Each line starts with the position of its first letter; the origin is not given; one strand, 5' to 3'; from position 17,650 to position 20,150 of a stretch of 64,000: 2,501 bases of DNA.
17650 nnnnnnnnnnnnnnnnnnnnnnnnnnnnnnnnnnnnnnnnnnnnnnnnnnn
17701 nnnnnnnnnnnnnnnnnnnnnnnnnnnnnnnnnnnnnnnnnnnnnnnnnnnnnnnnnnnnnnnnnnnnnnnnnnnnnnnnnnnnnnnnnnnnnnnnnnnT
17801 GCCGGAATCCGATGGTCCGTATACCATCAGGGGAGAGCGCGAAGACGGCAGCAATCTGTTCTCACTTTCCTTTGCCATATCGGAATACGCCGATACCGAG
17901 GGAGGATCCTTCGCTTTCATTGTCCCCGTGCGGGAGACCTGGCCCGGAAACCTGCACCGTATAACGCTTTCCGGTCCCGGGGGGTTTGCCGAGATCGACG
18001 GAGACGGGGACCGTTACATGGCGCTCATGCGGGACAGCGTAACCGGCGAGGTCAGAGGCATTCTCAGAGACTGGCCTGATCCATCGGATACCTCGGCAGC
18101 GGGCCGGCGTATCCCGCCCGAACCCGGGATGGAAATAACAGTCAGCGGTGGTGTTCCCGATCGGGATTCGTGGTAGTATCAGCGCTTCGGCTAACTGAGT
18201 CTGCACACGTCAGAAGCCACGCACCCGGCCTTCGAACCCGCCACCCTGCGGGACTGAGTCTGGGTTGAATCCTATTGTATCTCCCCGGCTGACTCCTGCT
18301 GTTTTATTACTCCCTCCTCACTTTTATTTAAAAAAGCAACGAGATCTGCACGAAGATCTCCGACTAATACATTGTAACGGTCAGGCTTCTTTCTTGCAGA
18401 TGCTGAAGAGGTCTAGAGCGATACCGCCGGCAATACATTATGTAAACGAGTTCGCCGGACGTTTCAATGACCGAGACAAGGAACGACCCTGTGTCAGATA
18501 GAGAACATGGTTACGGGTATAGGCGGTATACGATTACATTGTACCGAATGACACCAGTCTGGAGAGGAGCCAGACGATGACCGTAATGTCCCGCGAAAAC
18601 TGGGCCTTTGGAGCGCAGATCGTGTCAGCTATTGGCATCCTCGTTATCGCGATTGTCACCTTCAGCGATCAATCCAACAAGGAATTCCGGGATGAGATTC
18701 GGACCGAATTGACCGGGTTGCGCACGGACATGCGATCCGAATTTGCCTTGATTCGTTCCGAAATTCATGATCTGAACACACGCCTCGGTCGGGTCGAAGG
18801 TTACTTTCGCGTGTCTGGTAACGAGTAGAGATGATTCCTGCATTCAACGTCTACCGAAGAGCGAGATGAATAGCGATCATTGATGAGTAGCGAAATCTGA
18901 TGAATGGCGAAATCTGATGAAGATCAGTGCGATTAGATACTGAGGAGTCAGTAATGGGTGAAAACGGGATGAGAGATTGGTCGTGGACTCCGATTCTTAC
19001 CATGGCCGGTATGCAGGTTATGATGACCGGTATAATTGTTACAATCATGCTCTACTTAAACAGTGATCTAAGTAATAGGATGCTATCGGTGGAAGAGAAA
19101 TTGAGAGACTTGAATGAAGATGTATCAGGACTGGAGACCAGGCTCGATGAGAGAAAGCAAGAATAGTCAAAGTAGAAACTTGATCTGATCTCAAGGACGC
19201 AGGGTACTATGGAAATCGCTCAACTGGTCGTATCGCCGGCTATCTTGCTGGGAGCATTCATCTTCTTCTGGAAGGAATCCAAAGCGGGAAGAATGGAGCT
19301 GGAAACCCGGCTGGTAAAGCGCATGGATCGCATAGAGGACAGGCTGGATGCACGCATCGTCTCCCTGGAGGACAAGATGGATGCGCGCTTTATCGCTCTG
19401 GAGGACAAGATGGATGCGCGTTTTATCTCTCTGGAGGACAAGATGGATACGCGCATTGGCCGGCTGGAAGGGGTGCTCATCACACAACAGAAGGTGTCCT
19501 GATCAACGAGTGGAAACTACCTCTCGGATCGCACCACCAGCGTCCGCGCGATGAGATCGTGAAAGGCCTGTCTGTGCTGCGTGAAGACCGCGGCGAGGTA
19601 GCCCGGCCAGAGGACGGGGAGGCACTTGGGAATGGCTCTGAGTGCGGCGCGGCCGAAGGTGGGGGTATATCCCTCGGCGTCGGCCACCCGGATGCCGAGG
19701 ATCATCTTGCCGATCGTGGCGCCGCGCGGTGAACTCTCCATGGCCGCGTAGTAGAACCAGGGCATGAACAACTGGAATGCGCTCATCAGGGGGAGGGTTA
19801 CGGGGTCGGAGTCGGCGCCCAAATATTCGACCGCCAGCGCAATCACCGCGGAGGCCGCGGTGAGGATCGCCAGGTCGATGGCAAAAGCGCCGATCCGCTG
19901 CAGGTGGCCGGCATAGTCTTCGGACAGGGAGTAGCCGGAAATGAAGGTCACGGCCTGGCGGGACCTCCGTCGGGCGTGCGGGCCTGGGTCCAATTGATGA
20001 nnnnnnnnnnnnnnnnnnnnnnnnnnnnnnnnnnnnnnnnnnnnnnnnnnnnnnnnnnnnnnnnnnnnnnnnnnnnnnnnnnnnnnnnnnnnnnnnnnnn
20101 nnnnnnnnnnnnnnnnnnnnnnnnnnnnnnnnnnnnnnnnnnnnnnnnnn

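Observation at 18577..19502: Trio of paralogous small N-terminally anchored coiled-coil proteins with 9-residue tandem repeats in an AT-rich stretch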

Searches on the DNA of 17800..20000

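Call 34: search_rna_families(source=window, start=17800, end=20000, threshold=evalue, max_evalue=1)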
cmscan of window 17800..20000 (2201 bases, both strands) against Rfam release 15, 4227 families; matches with E-value up to 1: 0.
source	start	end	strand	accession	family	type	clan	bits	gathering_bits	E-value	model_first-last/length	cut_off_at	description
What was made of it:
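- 18270..18576 (+): Native region upstream of g1 (probable promoter or leader). It includes the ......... ribosome-binding site just before the ATG. No Rfam match (call 34).
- Tried and rejected: Rfam found nothing in 17800-20000 (call 34).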
